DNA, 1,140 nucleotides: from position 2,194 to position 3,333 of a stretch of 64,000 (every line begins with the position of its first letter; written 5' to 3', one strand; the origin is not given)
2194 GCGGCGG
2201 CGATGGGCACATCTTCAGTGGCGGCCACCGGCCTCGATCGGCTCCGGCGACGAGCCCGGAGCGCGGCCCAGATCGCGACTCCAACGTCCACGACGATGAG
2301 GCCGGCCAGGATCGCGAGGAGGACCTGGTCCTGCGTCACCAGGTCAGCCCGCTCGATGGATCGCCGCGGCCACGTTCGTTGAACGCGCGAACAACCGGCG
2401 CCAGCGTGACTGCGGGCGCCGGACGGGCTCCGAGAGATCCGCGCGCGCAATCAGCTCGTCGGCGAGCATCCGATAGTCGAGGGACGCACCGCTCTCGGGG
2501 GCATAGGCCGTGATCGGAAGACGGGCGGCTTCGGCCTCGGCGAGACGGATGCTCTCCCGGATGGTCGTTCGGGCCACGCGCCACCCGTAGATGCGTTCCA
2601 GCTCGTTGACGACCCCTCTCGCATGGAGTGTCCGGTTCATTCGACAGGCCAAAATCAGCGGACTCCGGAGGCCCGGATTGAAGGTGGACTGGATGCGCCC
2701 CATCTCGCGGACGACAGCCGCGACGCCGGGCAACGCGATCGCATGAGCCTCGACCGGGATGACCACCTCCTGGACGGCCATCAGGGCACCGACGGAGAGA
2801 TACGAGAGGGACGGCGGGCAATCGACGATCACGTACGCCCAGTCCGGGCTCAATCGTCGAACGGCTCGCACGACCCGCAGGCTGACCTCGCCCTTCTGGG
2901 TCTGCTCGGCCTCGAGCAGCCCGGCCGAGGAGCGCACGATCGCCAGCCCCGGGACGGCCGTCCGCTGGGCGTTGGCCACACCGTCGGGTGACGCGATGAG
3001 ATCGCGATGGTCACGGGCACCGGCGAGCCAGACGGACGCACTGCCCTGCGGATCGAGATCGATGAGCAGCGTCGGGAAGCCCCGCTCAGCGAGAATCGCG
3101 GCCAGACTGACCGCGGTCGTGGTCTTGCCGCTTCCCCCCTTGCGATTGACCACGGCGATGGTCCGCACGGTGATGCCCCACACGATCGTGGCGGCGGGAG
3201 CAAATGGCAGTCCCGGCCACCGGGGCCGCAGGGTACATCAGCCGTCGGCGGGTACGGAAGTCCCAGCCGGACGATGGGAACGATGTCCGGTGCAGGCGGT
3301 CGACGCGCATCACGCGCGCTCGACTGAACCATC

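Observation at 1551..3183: Orphan ParA-like ATPase translationally coupled to a membrane protein with a degenerate GGDEF domain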

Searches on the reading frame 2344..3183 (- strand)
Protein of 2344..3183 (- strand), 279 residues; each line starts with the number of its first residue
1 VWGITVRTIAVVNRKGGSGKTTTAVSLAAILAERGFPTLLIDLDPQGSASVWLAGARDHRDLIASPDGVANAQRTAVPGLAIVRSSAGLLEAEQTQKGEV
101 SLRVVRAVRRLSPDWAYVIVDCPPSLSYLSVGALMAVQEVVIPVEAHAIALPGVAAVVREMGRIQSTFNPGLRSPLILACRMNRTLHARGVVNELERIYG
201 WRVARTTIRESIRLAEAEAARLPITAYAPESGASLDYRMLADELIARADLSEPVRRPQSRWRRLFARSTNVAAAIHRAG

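Call 3: search_protein_families(library=pfam, proteins=[window:2344-3183:-], max_evalue=0.1)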
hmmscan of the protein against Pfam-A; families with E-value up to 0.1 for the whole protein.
window:2344-3183:- (279 aa): 13 families
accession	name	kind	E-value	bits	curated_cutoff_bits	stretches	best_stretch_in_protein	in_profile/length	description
PF13614.12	AAA_31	-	7.3e-32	111.2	27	1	7-172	2-175/177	AAA domain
PF01656.29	CbiA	-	1.2e-18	67.7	25.4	1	9-223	1-124/125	CobQ/CobB/MinD/ParA nucleotide binding domain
PF09140.17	MipZ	-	2e-09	37.6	20.7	1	8-184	2-166/262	ATPase MipZ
PF10609.15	ParA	-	5.4e-09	36.3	27.1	1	7-153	4-152/246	NUBPL iron-transfer P-loop NTPase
PF06564.18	CBP_BcsQ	-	1.8e-06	28.1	21.3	1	9-242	4-231/234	Cellulose biosynthesis protein BcsQ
PF02374.21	ArsA_ATPase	-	4.8e-05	23.1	24.3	1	11-48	5-42/305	Anion-transporting ATPase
PF00142.24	Fer4_NifH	-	0.0001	22.4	25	1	12-53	5-47/271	4Fe-4S iron sulfur cluster binding proteins, NifH/frxC family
PF24404.1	nSTAND_NTPase7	-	0.0033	16.9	27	1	8-44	13-49/399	Novel STAND NTPase 7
PF03029.23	ATP_bind_1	-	0.0057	16.9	27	1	17-67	6-55/240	Conserved hypothetical ATP binding protein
PF13481.12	AAA_25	-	0.022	14.8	27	1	15-55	41-80/195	AAA domain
PF00448.28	SRP54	-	0.062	13.4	22.7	1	17-45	11-39/196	SRP54-type protein, GTPase domain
PF16575.11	CLP1_P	-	0.08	13.2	26.6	0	17-46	4-33/188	mRNA cleavage and polyadenylation factor CLP1 P-loop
PF07015.17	VirC1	-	0.097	12.4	24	0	9-52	4-47/231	VirC1 protein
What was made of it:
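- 2344..3168 (-): Soj-type ParA-like ATPase gene (274 aa from GTG 3168; the longest ORF starts at GTG 3183; stop codon 2344-2346). Pfam AAA_31 7e-32 (call 3).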

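Call 5: search_protein_families(library=ncbifam, proteins=[window:2344-3183:-], max_evalue=0.1)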
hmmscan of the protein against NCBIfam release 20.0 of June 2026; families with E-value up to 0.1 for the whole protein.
window:2344-3183:- (279 aa): 29 families (the best 25 are shown)
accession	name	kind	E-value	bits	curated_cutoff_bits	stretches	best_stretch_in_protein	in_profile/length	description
NF041546.1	ParA_partition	equivalog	3.4e-29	101.8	180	2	8-60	1-53/203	ParA family partition ATPase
TIGR03453.1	partition_RepA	equivalog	8.9e-23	80.7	348.45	2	6-56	104-153/387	plasmid partitioning protein RepA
NF010443.0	PRK13869.1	subfamily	1.2e-16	60.5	446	2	7-54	122-169/405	plasmid-partitioning protein RepA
TIGR03371.1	cellulose_yhjQ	equivalog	1.3e-15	57.6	157.85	1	7-246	2-243/246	cellulose biosynthesis protein BcsQ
TIGR01969.1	minD_arch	subfamily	8.5e-12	44.8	201.75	1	7-246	1-232/251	cell division ATPase MinD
NF041283.1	PrgP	equivalog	3.9e-09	36.2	400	1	7-160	3-169/297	ParA superfamily DNA segregation protein PrgP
TIGR01968.1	minD_bact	equivalog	9.1e-08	31.7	212.9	1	8-145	3-142/261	septum site-determining protein MinD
TIGR01007.1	eps_fam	subfamily_domain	3.5e-07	30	108.05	1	6-126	17-139/204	polysaccharide biosynthesis tyrosine autokinase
NF041136.1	MrpORP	equivalog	3.9e-07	29.7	450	1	8-155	7-157/365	iron-sulfur cluster carrier protein MrpORP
NF033200.1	F430_CfbC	exception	7.2e-07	28.8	402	1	9-56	3-50/260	Ni-sirohydrochlorin a,c-diamide reductive cyclase ATP-dependent reductase subunit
TIGR03815.1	CpaE_hom_Actino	equivalog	7.5e-07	28.6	154.45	1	7-164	112-272/340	septum site-determining protein Ssd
NF008669.0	PRK11670.1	equivalog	1.5e-06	27.4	348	1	8-127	109-228/369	iron-sulfur cluster carrier protein ApbC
NF053622.1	ATPseBagAMYCTU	equivalog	5.6e-06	26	400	1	9-51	9-52/325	ATPase BagA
NF010259.0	PRK13705.1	equivalog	1.7e-05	24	725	1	8-55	108-156/388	plasmid-partitioning protein SopA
NF009701.0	PRK13230.1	subfamily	2.9e-05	23.2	350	1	12-53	6-47/291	nitrogenase reductase-like protein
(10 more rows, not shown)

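Call 16: search_solved_structures(query=window:2344-3183:-, max_evalue=1e-8, show_alignments=2)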
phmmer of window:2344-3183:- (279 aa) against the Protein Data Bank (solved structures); distinct sequences matched with E-value up to 1e-8: 13.
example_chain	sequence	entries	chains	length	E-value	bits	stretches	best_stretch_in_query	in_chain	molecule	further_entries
1wcv_1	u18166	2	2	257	7e-34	120.6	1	5-248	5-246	SEGREGATION PROTEIN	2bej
2bek_A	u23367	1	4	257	1.3e-32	116.5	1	5-248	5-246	SEGREGATION PROTEIN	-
5if9_A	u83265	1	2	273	3.5e-29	105.2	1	6-246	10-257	Cobyrinic Acid a,c-diamide synthase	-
4pfs_A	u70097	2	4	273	4.2e-29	105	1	6-246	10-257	Cobyrinic Acid a,c-diamide synthase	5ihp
8ray_B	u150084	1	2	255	2.7e-27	99.1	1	7-247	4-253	ParA family protein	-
6iub_A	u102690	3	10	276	1.8e-24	89.8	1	7-245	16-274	SpoOJ regulator (Soj)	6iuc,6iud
8jmj_A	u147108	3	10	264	2.5e-23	86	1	8-245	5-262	SpoOJ regulator (Soj)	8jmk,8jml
7dut_A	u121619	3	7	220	6.2e-14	55.3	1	9-156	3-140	SOJ protein (Soj)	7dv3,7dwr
6non_A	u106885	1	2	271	6.7e-11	45.3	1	5-171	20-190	Cobyrinic acid ac-diamide synthase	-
6noo_A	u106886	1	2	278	7.2e-11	45.2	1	5-171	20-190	Maintenance of carboxysome positioning A protein, MCDA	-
6nop_B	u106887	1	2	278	9.7e-10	41.5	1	5-171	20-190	Cobyrinic acid ac-diamide synthase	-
4dzz_A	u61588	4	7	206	1.1e-09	41.3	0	7-59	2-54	Plasmid partitioning protein ParF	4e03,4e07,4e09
5u1g_D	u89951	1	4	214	1.4e-09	41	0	7-59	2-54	ParA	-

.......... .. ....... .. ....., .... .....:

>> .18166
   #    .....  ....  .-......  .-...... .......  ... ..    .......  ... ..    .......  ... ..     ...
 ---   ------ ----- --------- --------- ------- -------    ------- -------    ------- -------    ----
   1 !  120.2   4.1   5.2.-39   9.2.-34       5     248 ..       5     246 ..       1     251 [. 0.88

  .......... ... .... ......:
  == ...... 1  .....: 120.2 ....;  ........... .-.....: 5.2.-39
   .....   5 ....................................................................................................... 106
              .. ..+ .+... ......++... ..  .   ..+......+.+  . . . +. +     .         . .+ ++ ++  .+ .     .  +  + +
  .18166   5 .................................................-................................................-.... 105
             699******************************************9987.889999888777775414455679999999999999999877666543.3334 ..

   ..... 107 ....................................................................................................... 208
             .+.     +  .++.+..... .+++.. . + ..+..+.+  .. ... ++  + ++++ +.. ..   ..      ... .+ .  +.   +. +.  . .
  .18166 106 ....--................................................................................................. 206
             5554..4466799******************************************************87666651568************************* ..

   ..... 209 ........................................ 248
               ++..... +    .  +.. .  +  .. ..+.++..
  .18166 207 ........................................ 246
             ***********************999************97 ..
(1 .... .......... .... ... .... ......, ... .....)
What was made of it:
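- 3118..3141 (-): Deviant Walker A motif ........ with the signature lysine (K10 and K15 in 274-aa numbering). Aligns with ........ of Soj (call 16).
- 2347..2442 (-): C-terminal extension beyond the Soj core (residues 243-274). It contains the conserved basic/aromatic motif SRWRRLF-R at residues 254-262 (2383-2409). It is absent from Soj, whose alignment ends near residue 248 (call 16).
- On ParA/Soj (deviant Walker A) ATPases: DLDPQ and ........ align with the same motifs of T. thermophilus Soj over residues 5-248 (call 16).
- The Arg of 'NRTLH' aligns with the Soj 'RTL' arginine (call 16).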

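Call 42: find_homologous_proteins(query=window:2344-3168:-, max_evalue=1e-20)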
Query window:2344-3168:- (274 aa): 6026 proteins with E <= 1e-20 among 8000 candidates; the best 120 are listed.
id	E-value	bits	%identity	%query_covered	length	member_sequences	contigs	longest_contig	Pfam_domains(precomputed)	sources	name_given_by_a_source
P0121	2.1e-168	576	100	100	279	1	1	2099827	PF10609.16,PF01656.30,PF13614.13,PF09140.18,PF06564.19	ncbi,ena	-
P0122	3.4e-139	480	85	98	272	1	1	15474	PF00142.25,PF10609.16,PF01656.30,PF13614.13,PF09140.18,PF06564.19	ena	-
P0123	1.1e-136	472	83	98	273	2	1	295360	PF10609.16,PF01656.30,PF13614.13,PF09140.18,PF06564.19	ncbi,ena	-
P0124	7.8e-132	456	79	100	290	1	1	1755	PF00142.25,PF10609.16,PF01656.30,PF13614.13,PF09140.18,PF06564.19,PF02374.22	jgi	jgi:chromosome partitioning protein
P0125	3.4e-128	444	79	100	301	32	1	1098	PF00142.25,PF10609.16,PF01656.30,PF13614.13,PF09140.18,PF06564.19,PF02374.22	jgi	jgi:chromosome partitioning protein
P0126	3.3e-127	441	76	100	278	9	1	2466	PF10609.16,PF01656.30,PF13614.13,PF09140.18,PF06564.19,PF02374.22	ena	-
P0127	1.0e-126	440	76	100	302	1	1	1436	PF00142.25,PF10609.16,PF01656.30,PF13614.13,PF09140.18,PF06564.19,PF02374.22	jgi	jgi:chromosome partitioning protein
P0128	4.0e-126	438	77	100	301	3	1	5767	PF10609.16,PF01656.30,PF13614.13,PF09140.18,PF06564.19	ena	-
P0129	1.1e-123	430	76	100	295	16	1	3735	PF10609.16,PF01656.30,PF13614.13,PF09140.18,PF06564.19,PF02374.22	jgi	jgi:chromosome partitioning protein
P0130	2.7e-122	425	75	100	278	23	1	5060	PF00142.25,PF10609.16,PF01656.30,PF13614.13,PF09140.18,PF06564.19,PF02374.22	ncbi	ncbi:MAG TPA: ParA family protein [Candidatus Limnocylindrales bacterium]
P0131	2.9e-122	425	75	100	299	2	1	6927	PF00142.25,PF10609.16,PF01656.30,PF13614.13,PF09140.18,PF06564.19,PF02374.22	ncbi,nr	ncbi:MAG TPA: ParA family protein [Candidatus Limnocylindrales bacterium]|nr:ParA family protein [Ca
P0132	6.8e-122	424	75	100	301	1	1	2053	PF00142.25,PF10609.16,PF01656.30,PF13614.13,PF09140.18,PF06564.19,PF02374.22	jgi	jgi:chromosome partitioning protein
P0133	9.8e-122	423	74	100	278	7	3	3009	PF00142.25,PF10609.16,PF01656.30,PF13614.13,PF09140.18,PF06564.19,PF02374.22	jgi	jgi:chromosome partitioning protein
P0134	1.9e-121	422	74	100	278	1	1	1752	PF00142.25,PF10609.16,PF01656.30,PF13614.13,PF09140.18,PF06564.19,PF02374.22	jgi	-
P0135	2.9e-121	422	74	100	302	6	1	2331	PF00142.25,PF10609.16,PF01656.30,PF13614.13,PF09140.18,PF06564.19,PF25199.2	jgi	-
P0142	4.3e-119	415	73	100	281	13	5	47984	PF10609.16,PF01656.30,PF13614.13,PF09140.18,PF06564.19,PF02374.22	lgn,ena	-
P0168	1.2e-111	390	70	100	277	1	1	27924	PF00142.25,PF10609.16,PF01656.30,PF13614.13,PF09140.18,PF06564.19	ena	-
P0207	1.6e-106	373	68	100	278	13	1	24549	PF00142.25,PF10609.16,PF01656.30,PF13614.13,PF09140.18,PF06564.19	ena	-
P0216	2.0e-104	367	67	100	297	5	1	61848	PF00142.25,PF10609.16,PF01656.30,PF13614.13,PF09140.18,PF06564.19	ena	-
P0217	2.4e-104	366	68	100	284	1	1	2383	PF00142.25,PF10609.16,PF01656.30,PF13614.13,PF09140.18,PF06564.19,PF02374.22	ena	-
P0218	2.8e-104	366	67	100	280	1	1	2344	PF00142.25,PF10609.16,PF01656.30,PF13614.13,PF09140.18,PF06564.19,PF02374.22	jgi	jgi:chromosome partitioning protein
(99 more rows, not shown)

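Call 43: find_encoding_contigs(protein=P0216, flank=4000, max_places=1)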
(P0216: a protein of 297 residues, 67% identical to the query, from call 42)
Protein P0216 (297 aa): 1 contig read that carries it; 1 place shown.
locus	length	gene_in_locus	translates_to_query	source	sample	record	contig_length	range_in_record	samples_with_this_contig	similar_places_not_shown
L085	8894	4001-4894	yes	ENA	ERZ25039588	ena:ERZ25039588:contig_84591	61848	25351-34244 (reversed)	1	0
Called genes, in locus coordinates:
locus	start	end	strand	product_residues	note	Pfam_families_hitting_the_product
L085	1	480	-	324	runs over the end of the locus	-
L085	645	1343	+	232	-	-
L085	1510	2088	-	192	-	-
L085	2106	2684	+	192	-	PF13731:WxL (weak)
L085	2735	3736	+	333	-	PF06030:WxLIP_PGBD (faint)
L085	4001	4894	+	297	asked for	PF06564:CBP_BcsQ (weak), PF10609:ParA (weak), PF00142:Fer4_NifH (faint), PF01656:CbiA, PF09140:MipZ, PF13614:AAA_31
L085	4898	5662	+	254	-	PF00990:GGDEF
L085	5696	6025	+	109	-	-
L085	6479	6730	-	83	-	-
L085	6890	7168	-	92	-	-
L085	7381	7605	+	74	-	PF03816:LytR_cpsA_psr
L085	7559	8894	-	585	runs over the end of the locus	PF01138:RNase_PH, PF01725:Ham1p_like (weak)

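Call 44: find_encoding_contigs(protein=P0142, flank=4000, max_places=1)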
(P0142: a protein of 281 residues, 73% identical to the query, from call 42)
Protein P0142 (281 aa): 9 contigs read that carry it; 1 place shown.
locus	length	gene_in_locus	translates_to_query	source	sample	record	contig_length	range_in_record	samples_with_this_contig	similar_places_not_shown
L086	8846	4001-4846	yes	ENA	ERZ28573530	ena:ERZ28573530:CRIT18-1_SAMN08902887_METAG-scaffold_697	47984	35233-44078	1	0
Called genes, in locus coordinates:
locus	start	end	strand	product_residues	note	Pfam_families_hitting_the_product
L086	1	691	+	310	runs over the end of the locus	PF00528:BPD_transp_1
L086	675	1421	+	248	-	-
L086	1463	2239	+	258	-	-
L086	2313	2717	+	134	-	-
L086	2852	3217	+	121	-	PF01022:HTH_5, PF12802:MarR_2 (weak), PF12840:HTH_20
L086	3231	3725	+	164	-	PF10604:Polyketide_cyc2, PF08327:AHSA1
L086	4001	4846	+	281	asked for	PF01656:CbiA, PF02374:ArsA_ATPase (faint), PF06564:CBP_BcsQ, PF09140:MipZ, PF10609:ParA (weak), PF13614:AAA_31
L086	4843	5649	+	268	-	PF00990:GGDEF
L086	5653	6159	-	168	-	PF01243:PNPOx_N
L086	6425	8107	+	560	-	PF02225:PA, PF04389:Peptidase_M28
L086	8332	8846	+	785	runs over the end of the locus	PF09364:XFP_N, PF03894:XFP, PF09363:XFP_C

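Call 45: find_encoding_contigs(protein=P0168, flank=4000, max_places=1)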
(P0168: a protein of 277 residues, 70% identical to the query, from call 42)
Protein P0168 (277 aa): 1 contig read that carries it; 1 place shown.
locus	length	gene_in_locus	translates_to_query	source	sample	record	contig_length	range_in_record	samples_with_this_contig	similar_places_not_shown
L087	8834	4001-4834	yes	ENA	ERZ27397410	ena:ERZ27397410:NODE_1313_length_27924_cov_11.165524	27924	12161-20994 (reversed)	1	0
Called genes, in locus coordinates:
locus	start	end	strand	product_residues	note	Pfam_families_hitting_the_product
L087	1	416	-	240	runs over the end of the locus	PF02463:SMC_N (faint), PF00005:ABC_tran, PF13304:AAA_21 (faint)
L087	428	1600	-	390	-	PF12704:MacB_PCD, PF02687:FtsX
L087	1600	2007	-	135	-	-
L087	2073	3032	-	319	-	PF08240:ADH_N, PF00107:ADH_zinc_N, PF13602:ADH_zinc_N_2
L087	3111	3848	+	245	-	PF00440:TetR_N, PF02909:TetR_C_1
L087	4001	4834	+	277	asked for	PF00142:Fer4_NifH (faint), PF01656:CbiA, PF06564:CBP_BcsQ (weak), PF09140:MipZ, PF10609:ParA, PF13614:AAA_31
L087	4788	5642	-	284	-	-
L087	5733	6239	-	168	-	PF01243:PNPOx_N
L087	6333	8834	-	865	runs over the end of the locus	PF08803:ydhR, PF03193:RsgA_GTPase (faint), PF02463:SMC_N (faint), PF13191:AAA_16 (faint), PF13555:AAA_29 (faint), PF20703:nSTAND1 (faint), PF00005:ABC_tran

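Call 46: find_encoding_contigs(protein=P0207, flank=4000, max_places=1)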
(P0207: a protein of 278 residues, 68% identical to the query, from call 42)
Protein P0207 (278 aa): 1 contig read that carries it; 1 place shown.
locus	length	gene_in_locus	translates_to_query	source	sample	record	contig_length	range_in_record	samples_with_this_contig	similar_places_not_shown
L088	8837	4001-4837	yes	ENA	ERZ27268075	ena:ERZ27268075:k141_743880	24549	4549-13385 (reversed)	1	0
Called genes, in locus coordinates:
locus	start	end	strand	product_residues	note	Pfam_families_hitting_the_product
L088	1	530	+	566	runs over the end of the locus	PF01590:GAF (faint), PF13492:GAF_3 (faint), PF00990:GGDEF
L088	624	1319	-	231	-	PF14329:DUF4386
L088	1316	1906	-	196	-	-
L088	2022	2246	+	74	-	-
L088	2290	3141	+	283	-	PF00106:adh_short, PF08659:KR (weak), PF13561:adh_short_C2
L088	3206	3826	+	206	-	PF01810:LysE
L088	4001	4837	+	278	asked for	PF00142:Fer4_NifH (faint), PF01656:CbiA, PF06564:CBP_BcsQ (weak), PF09140:MipZ (weak), PF10609:ParA (faint), PF13614:AAA_31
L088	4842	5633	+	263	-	PF00990:GGDEF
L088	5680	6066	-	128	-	PF21986:AH_C, PF06094:GGACT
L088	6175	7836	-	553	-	-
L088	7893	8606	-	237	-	PF00857:Isochorismatase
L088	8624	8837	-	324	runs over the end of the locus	PF00696:AA_kinase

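Call 55: predict_structure(alignment_id=A5)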
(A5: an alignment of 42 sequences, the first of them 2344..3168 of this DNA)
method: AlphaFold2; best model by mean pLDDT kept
length: 274 residues; sequences in the alignment: 42
mean_pLDDT: 80.5   pTM: 0.82
mean pLDDT of the five models: 80.5, 77.8, 74.2, 71.1, 68.0
residues with pLDDT >= 90: 80; 70-90: 132; 50-70: 50; < 50: 12
segments of 3 or more residues with pLDDT < 50: 262-269, 271-274
pLDDT, mean of each block of 10 residues (from residue 1): 88 76 93 91 66 58 69 87 82 89 88 90 91 91 75 88 88 82 85 90 84 84 90 93 68 56 47 42
secondary structure, 60 per line:
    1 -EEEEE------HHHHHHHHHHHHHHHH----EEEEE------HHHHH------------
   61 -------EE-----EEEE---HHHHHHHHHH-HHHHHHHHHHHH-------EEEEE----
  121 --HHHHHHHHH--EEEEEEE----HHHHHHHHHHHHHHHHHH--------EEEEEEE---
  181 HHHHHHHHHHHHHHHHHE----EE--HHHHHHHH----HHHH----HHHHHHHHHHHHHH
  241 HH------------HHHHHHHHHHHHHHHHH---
elements in order: E2-6 H13-28 E33-37 H44-48 E75-78 H82-91 H93-104 E112-116 H123-131 E134-140 H145-162 E171-177 H181-197 H207-214 H219-222 H227-242 H255-271
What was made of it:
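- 2344..3168 (-): AF2 gives pTM 0.82 (call 55).
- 2347..2442 (-): AF2 predicts a detached helix at 255-271 with low confidence (call 55).
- On MinD: The conserved SRWRRLF-R tail is predicted as a detached helix at low pLDDT (call 55).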

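Call 58: search_protein_families(library=padloc, proteins=[window:2344-3168:-], max_evalue=0.01)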
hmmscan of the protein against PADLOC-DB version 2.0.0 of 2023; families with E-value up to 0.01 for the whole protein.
window:2344-3168:- (274 aa): 2 families
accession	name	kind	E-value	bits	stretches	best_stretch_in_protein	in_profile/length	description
PDLC04140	mad8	-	0.0015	16.1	1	2-144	27-101/314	mads_8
PDLC04559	PDC-M28B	-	0.0016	15.6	1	4-39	131-166/438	-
